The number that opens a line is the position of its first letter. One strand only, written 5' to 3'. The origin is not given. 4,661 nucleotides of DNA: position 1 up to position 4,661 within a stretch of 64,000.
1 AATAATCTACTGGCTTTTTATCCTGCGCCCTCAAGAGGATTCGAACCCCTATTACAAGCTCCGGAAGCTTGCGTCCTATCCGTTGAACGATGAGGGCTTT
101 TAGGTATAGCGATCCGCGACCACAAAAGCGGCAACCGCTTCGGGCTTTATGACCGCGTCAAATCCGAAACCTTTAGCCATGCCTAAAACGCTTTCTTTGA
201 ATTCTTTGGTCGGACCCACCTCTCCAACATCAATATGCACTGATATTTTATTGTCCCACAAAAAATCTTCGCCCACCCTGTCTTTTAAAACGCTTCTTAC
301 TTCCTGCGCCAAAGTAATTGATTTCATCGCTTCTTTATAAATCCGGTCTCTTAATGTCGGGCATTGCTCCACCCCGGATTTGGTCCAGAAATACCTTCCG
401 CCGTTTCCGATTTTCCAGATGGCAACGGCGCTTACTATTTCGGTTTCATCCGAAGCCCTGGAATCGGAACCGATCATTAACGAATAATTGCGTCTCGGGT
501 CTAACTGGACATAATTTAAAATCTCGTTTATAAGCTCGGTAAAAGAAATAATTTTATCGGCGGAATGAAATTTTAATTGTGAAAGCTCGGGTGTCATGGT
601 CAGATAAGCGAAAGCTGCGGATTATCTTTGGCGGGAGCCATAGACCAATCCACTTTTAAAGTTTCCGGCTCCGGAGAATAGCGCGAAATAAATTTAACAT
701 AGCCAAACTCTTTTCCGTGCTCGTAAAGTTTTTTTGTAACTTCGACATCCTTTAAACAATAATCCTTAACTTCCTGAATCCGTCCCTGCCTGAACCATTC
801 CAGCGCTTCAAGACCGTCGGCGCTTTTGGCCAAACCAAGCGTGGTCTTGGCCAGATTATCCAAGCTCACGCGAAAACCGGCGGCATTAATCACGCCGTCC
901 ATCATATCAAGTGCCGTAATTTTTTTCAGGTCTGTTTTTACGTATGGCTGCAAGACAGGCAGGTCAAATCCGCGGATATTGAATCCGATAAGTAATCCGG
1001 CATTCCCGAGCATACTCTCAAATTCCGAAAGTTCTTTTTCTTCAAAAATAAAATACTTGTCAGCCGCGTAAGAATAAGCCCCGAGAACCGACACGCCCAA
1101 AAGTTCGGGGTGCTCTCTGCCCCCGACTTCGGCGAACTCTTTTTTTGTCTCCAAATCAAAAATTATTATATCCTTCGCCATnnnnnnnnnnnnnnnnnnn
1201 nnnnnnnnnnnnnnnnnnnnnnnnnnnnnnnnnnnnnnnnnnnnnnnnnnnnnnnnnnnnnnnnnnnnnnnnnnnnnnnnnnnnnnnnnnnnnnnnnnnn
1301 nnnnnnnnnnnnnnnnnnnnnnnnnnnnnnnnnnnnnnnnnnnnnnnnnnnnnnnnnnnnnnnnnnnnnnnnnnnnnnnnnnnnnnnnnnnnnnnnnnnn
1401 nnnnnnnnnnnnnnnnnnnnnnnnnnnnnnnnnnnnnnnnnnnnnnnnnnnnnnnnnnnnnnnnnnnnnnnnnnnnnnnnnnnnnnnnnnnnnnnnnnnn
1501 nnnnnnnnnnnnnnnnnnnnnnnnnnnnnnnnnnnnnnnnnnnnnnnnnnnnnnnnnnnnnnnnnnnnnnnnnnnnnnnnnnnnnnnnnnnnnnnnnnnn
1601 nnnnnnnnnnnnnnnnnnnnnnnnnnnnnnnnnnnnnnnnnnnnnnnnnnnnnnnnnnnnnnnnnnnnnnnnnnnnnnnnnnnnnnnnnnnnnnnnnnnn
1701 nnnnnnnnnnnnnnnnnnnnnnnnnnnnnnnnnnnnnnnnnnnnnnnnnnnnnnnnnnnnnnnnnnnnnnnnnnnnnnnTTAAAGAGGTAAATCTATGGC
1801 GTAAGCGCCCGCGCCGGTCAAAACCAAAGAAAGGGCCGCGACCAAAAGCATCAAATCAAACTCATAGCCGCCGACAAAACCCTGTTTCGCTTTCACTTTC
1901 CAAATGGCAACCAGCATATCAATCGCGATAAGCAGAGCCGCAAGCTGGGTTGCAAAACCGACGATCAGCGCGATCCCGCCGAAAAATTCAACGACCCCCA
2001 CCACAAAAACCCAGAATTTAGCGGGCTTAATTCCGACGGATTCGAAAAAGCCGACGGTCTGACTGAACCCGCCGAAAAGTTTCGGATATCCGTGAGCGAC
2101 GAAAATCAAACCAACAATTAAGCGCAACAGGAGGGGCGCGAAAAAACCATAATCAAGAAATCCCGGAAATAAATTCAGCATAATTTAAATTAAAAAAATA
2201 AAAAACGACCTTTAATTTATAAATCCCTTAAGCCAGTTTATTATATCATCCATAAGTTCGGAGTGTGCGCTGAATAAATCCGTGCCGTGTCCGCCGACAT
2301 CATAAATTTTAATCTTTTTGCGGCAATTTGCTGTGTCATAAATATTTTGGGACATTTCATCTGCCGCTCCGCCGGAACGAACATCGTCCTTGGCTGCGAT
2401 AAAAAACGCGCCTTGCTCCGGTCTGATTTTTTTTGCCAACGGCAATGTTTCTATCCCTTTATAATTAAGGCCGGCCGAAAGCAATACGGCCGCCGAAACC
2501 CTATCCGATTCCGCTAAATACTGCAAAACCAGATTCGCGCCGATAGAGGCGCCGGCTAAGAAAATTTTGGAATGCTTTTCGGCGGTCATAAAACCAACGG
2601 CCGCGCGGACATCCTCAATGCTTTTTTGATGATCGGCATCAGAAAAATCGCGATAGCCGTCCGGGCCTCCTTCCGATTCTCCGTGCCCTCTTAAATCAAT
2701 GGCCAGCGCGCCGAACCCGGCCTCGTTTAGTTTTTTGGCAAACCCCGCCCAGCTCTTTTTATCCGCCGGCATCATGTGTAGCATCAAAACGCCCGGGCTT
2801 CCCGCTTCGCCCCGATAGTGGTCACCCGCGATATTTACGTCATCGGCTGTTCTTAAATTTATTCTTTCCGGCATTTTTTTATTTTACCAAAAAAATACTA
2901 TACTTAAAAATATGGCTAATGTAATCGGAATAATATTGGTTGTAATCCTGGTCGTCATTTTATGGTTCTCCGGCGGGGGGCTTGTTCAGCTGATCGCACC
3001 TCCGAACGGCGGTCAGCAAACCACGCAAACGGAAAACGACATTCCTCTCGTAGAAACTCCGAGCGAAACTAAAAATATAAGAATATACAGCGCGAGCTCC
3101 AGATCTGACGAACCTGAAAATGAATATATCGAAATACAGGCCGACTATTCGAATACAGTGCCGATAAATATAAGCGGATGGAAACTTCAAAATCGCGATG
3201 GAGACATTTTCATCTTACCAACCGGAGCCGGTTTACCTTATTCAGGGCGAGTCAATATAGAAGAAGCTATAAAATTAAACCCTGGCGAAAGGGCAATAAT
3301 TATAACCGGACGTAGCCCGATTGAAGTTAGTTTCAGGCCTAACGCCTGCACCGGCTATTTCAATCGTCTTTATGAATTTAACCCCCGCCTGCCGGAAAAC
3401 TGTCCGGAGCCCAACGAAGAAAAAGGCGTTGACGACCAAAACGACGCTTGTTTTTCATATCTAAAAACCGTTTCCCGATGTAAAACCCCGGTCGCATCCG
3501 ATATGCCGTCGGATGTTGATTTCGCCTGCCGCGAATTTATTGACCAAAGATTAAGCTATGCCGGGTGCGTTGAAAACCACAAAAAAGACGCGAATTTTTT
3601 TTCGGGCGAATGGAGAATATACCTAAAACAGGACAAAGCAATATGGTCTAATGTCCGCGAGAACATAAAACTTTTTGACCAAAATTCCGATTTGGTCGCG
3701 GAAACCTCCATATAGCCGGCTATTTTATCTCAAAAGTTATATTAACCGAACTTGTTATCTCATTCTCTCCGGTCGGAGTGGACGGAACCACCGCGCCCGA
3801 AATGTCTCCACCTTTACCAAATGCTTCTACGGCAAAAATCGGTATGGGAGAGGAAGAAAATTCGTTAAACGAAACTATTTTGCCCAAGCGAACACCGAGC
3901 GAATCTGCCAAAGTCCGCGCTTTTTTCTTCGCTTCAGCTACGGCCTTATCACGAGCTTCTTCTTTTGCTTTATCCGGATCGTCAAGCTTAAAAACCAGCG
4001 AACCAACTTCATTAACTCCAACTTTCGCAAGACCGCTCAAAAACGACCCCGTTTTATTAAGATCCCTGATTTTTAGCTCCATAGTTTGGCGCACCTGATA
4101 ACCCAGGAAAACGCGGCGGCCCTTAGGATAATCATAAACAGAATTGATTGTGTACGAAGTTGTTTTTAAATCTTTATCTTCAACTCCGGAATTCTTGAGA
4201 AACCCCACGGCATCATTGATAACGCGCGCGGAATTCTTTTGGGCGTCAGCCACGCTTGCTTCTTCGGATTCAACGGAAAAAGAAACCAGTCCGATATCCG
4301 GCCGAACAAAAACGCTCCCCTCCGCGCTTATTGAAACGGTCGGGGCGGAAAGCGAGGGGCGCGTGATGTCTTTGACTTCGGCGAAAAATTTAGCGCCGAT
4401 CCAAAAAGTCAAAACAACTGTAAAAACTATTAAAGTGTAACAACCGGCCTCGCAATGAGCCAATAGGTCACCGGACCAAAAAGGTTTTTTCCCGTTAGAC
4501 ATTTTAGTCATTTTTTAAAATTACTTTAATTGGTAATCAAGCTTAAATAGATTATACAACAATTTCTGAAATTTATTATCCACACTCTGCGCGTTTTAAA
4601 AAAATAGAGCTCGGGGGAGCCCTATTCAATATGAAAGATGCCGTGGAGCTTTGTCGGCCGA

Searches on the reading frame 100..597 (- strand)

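Call 18: search_protein_families(library=pfam, max_evalue=0.001, proteins=[window:100-597:-])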
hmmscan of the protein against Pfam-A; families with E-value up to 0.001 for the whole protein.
window:100-597:- (165 aa): 1 family
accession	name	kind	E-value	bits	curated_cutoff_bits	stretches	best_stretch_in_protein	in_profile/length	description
PF04308.18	RNaseH_like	-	3.8e-39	134.3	25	1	22-165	2-144/145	Ribonuclease H-like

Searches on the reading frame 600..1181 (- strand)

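Call 18: search_protein_families(library=pfam, max_evalue=0.001, proteins=[window:600-1181:-])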
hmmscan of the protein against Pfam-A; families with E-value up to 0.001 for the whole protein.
window:600-1181:- (193 aa): 3 families
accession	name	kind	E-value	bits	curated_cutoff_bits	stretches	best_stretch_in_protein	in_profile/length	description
PF10108.15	DNA_pol_B_exo2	-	6.4e-07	29.7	24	0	90-150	105-167/213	Predicted 3'-5' exonuclease related to the exonuclease domain of PolB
PF01612.26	DNA_pol_A_exo1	-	2.1e-06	28.1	23.6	1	36-154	51-166/173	3'-5' exonuclease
PF13482.12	RNase_H_2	-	2.7e-06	27.9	22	1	27-155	19-163/165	RNase_H superfamily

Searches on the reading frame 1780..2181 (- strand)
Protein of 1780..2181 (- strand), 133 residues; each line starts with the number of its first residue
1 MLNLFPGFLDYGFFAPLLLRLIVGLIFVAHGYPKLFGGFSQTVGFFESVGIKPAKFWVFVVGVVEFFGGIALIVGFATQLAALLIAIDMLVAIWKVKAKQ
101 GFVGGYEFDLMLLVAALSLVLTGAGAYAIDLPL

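Call 18: search_protein_families(library=pfam, max_evalue=0.001, proteins=[window:1780-2181:-])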
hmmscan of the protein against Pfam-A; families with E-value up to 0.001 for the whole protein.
window:1780-2181:- (133 aa): 2 families
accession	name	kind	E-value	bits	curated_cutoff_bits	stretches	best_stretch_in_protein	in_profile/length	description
PF07681.17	DoxX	-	1.7e-24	86.7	23.6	1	16-97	2-84/85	DoxX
PF13564.11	DoxX_2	-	0.00028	21.4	26.3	1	20-114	3-98/103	DoxX-like family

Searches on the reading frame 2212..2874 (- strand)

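Call 18: search_protein_families(library=pfam, max_evalue=0.001, proteins=[window:2212-2874:-])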
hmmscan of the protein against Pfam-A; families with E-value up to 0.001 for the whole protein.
window:2212-2874:- (220 aa): 4 families
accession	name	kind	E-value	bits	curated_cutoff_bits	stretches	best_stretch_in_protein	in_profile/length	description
PF00561.26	Abhydrolase_1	-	9.6e-18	65.2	25.8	1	29-187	3-156/245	alpha/beta hydrolase fold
PF12146.15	Hydrolase_4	-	1.2e-16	61.1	27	1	37-142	15-118/239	Serine aminopeptidase, S33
PF12697.13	Abhydrolase_6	-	4.9e-10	40.9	26.3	1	36-143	8-94/217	Alpha/beta hydrolase family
PF01738.24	DLH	-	6.5e-06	26.3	21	1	26-197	13-187/217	Dienelactone hydrolase family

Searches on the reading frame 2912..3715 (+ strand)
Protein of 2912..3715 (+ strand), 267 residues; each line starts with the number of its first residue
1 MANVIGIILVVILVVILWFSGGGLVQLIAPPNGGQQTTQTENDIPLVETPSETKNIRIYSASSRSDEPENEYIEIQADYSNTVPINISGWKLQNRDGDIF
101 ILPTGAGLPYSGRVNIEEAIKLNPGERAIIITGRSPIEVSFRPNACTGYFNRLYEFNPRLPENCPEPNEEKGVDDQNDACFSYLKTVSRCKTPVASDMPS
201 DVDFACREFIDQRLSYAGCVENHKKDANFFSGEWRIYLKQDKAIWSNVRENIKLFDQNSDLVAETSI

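Call 18: search_protein_families(library=pfam, max_evalue=0.001, proteins=[window:2912-3715:+])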
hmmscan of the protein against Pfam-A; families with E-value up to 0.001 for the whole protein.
window:2912-3715:+ (267 aa): 1 family
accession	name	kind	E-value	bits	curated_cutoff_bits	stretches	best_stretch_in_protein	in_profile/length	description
PF00932.25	LTD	-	4.1e-07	30.8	34.3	1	51-134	3-71/109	Lamin Tail Domain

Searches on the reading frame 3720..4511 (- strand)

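Call 18: search_protein_families(library=pfam, max_evalue=0.001, proteins=[window:3720-4511:-])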
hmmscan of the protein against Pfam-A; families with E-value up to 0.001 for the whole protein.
window:3720-4511:- (263 aa): 1 family
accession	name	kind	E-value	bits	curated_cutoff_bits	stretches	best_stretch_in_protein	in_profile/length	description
PF04402.19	SIMPL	-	2.9e-47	162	25.2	1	59-260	1-205/205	Protein of unknown function (DUF541)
